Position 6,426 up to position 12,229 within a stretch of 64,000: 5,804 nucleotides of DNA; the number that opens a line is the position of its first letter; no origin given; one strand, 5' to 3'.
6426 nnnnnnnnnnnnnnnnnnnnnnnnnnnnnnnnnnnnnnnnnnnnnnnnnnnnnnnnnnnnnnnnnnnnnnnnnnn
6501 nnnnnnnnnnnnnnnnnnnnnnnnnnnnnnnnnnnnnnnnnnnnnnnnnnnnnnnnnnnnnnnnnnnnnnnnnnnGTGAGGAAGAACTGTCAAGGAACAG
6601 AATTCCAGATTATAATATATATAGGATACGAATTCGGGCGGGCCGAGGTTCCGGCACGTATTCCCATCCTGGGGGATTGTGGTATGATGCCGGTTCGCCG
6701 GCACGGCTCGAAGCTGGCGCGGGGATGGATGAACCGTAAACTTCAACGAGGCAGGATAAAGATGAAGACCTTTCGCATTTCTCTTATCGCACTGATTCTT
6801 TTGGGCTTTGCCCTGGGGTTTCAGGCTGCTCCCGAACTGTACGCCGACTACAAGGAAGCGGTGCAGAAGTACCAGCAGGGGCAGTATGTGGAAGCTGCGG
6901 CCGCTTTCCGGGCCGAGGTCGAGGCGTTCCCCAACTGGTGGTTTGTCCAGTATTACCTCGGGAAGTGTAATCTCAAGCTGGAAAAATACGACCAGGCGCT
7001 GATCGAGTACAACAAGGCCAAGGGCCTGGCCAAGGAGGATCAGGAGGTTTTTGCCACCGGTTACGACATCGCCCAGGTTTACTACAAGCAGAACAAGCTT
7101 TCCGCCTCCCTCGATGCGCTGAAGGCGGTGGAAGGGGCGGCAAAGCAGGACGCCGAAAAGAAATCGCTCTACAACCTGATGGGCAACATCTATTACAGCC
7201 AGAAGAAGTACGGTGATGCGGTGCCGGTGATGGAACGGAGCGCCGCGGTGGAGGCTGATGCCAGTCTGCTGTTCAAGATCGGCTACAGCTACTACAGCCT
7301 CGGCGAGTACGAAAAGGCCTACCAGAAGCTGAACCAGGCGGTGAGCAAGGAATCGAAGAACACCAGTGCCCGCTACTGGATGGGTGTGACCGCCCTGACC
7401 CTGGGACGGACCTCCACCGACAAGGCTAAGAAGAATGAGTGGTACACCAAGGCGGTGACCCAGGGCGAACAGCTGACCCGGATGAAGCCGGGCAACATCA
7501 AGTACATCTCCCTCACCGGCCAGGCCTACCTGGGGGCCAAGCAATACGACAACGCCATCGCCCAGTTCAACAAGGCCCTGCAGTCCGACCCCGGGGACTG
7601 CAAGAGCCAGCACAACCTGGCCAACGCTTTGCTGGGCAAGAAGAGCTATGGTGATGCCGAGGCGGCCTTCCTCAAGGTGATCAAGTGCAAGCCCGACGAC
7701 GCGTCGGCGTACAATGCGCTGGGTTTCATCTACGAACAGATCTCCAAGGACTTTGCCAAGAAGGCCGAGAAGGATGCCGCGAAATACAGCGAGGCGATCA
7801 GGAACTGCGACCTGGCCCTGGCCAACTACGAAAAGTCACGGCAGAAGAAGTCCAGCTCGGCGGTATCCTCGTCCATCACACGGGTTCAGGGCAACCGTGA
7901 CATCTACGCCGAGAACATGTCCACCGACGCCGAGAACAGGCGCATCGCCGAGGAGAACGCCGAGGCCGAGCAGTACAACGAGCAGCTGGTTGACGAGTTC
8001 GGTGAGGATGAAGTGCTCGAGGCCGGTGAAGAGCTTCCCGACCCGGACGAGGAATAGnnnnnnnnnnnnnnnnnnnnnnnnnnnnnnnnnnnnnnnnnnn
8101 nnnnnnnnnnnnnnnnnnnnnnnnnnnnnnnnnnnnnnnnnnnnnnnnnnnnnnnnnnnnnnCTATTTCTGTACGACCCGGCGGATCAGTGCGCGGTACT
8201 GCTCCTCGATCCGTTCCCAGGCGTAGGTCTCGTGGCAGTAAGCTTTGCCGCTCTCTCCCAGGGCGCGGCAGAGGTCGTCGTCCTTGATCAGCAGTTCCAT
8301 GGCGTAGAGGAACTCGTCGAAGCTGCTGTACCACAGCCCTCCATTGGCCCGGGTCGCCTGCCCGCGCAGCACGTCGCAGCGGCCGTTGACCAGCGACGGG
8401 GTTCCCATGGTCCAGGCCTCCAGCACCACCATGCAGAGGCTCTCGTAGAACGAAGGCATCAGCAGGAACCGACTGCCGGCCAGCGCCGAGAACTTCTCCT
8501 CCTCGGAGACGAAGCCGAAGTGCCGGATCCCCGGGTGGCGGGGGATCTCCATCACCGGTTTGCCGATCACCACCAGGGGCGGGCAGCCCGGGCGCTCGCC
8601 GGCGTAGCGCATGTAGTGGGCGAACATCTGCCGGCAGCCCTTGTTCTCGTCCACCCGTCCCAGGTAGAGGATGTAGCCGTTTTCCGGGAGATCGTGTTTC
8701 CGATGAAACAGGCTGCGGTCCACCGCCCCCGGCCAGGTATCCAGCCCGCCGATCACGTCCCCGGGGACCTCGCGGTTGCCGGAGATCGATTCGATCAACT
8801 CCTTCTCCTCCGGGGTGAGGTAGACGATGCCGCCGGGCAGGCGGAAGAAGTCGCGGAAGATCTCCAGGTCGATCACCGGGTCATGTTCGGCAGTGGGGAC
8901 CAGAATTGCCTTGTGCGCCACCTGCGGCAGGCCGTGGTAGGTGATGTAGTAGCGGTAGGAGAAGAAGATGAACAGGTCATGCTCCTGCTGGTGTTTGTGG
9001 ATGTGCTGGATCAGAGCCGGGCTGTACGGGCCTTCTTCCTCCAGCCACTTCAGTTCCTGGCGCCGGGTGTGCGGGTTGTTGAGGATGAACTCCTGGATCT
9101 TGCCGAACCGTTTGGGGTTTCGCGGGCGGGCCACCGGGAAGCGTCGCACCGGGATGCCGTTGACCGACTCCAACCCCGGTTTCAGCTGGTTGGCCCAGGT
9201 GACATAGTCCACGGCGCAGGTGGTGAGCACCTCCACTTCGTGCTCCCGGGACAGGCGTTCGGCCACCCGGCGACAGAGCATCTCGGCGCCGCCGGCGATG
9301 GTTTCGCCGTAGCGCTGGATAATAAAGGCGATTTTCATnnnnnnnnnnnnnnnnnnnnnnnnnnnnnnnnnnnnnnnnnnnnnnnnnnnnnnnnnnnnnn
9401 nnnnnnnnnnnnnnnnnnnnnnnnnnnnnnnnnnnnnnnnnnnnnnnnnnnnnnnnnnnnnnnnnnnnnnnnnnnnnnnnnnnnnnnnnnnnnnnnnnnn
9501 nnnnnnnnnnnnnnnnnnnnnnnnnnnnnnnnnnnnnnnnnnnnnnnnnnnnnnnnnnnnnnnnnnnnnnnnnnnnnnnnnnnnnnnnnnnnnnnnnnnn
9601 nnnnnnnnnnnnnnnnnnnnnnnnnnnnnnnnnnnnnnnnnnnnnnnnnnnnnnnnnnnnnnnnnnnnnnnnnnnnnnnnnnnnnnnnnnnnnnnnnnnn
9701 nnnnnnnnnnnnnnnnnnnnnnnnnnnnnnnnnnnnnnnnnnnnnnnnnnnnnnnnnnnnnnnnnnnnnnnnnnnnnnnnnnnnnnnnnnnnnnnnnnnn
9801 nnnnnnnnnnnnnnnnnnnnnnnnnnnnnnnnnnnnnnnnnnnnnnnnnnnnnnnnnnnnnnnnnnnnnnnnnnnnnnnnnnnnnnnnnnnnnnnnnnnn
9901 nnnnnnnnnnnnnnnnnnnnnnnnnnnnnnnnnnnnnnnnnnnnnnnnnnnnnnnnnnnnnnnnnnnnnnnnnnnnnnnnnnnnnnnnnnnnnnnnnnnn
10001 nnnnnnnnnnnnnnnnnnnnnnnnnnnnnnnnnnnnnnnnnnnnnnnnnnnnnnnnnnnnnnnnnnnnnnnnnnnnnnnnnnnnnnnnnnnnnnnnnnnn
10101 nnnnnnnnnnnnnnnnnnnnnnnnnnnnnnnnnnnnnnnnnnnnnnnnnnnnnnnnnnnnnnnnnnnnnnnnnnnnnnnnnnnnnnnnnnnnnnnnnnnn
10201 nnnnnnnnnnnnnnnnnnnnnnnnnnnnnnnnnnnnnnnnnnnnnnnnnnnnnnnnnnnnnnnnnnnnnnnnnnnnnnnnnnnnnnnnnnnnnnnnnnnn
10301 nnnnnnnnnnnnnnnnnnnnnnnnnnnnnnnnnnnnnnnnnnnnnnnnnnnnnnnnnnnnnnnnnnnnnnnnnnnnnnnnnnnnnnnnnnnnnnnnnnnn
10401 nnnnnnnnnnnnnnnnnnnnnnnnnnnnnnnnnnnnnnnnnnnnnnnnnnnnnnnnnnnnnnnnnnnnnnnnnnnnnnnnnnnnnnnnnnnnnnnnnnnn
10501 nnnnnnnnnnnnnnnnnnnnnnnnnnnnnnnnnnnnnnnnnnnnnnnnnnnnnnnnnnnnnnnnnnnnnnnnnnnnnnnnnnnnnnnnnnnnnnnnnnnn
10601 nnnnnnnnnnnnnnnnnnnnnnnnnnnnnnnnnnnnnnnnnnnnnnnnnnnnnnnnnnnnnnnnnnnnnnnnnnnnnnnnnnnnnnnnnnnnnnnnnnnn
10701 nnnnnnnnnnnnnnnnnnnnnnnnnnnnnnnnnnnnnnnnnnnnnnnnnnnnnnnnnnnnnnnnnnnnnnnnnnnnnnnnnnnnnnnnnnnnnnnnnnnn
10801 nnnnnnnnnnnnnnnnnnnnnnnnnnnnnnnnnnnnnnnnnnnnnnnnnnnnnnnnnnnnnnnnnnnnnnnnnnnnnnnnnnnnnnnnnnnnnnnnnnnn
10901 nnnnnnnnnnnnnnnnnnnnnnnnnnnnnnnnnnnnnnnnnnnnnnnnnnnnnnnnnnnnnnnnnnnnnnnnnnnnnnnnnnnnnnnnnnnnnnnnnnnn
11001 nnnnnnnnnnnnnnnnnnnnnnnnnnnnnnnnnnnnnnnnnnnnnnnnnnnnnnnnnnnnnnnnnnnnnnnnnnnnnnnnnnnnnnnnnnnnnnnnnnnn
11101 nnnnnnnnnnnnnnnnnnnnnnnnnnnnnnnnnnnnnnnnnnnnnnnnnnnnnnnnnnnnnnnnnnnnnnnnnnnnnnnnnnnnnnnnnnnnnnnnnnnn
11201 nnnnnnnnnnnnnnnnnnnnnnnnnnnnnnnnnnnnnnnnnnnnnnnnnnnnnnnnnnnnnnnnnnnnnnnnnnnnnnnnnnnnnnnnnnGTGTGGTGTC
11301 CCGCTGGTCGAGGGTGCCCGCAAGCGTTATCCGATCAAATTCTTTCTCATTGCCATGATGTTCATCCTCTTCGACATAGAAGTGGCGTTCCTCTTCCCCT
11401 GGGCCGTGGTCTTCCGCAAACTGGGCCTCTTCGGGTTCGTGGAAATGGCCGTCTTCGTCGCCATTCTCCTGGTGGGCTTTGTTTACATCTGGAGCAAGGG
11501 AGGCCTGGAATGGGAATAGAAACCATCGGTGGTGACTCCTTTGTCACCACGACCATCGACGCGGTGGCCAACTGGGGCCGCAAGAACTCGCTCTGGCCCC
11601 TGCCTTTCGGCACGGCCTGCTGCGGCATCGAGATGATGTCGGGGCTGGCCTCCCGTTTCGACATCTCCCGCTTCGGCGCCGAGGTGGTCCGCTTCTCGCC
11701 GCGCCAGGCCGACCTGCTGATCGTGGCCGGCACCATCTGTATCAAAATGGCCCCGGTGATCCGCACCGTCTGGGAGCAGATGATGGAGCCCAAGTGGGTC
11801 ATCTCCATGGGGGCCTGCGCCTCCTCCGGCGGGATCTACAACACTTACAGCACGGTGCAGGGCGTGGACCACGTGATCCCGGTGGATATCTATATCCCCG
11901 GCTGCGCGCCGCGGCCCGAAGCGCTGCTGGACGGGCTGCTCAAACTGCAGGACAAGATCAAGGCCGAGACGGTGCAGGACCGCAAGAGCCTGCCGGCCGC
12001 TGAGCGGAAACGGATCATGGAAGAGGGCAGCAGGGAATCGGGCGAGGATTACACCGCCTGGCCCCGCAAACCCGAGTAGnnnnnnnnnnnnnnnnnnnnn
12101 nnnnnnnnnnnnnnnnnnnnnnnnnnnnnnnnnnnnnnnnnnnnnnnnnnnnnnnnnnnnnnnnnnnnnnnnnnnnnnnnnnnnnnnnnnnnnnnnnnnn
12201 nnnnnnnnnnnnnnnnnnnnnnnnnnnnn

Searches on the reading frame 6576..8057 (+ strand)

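Call 28: search_protein_families(library=pfam, proteins=[window:6576-8057:+], max_evalue=0.00001)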
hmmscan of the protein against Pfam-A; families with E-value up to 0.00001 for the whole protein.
window:6576-8057:+ (493 aa): 13 families
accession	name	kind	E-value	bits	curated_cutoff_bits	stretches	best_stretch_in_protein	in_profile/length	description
PF07719.23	TPR_2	-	6.7e-23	79.3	27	0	314-341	7-34/34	Tetratricopeptide repeat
PF13432.12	TPR_16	-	4.6e-20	72.1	32.7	0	92-151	1-60/65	Tetratricopeptide repeat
PF00515.34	TPR_1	-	4.7e-17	61.5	27.8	0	315-340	8-33/34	Tetratricopeptide repeat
PF12895.13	ANAPC3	-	5.8e-17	62.2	27.2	1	209-278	2-71/82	Anaphase-promoting complex, cyclosome, subunit 3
PF14559.12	TPR_19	-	2.7e-16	60.1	25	1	319-382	2-64/68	Tetratricopeptide repeat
PF13414.12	TPR_11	-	7.7e-16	57.9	26.8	1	236-275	1-40/42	TPR repeat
PF13431.12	TPR_17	-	2.4e-14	52.8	24.4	0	364-390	1-27/34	Tetratricopeptide repeat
PF13428.12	TPR_14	-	4.1e-13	49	23.5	0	315-341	8-34/44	Tetratricopeptide repeat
PF13181.12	TPR_8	-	1.1e-12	47.5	25.7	0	315-340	8-33/34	Tetratricopeptide repeat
PF13424.12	TPR_12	-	1.4e-09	38.5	30.1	0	198-256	5-72/77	Tetratricopeptide repeat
PF23914.1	TPR_CcmH_CycH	-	9.2e-08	32.5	42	0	313-388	55-133/158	Cytochrome c-type biogenesis protein H TPR domain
PF13371.12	TPR_9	-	1.7e-07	31.6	35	0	204-265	3-65/73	Tetratricopeptide repeat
PF13174.12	TPR_6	-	3.6e-07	30.8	26.3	0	232-258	3-29/33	Tetratricopeptide repeat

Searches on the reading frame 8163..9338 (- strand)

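Call 28: search_protein_families(library=pfam, proteins=[window:8163-9338:-], max_evalue=0.00001)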
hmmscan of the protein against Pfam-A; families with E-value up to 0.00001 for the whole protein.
window:8163-9338:- (391 aa): 2 families
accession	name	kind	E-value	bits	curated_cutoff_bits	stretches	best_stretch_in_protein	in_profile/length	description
PF00534.26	Glycos_transf_1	-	5.3e-10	39.5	26.4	1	211-365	5-170/172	Glycosyl transferases group 1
PF13692.12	Glyco_trans_1_4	-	5.7e-09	36.8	27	1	222-318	3-106/142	Glycosyl transferases group 1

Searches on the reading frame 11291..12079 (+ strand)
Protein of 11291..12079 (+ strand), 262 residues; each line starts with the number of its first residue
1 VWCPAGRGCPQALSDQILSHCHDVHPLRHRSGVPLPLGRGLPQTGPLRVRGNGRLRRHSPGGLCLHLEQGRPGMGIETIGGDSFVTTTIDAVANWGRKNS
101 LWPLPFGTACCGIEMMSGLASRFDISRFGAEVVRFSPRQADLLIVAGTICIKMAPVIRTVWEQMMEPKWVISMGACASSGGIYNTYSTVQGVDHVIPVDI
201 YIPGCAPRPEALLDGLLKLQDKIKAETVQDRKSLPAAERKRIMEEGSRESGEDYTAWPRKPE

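Call 29: search_protein_families(library=pfam, proteins=[window:11291-12079:+], max_evalue=0.00001)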
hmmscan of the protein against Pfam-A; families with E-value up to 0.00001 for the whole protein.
window:11291-12079:+ (262 aa): 1 family
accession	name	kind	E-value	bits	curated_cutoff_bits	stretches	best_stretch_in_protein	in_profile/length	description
PF01058.29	Oxidored_q6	-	3.3e-28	98.4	27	1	110-219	1-128/128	NADH ubiquinone oxidoreductase, 20 Kd subunit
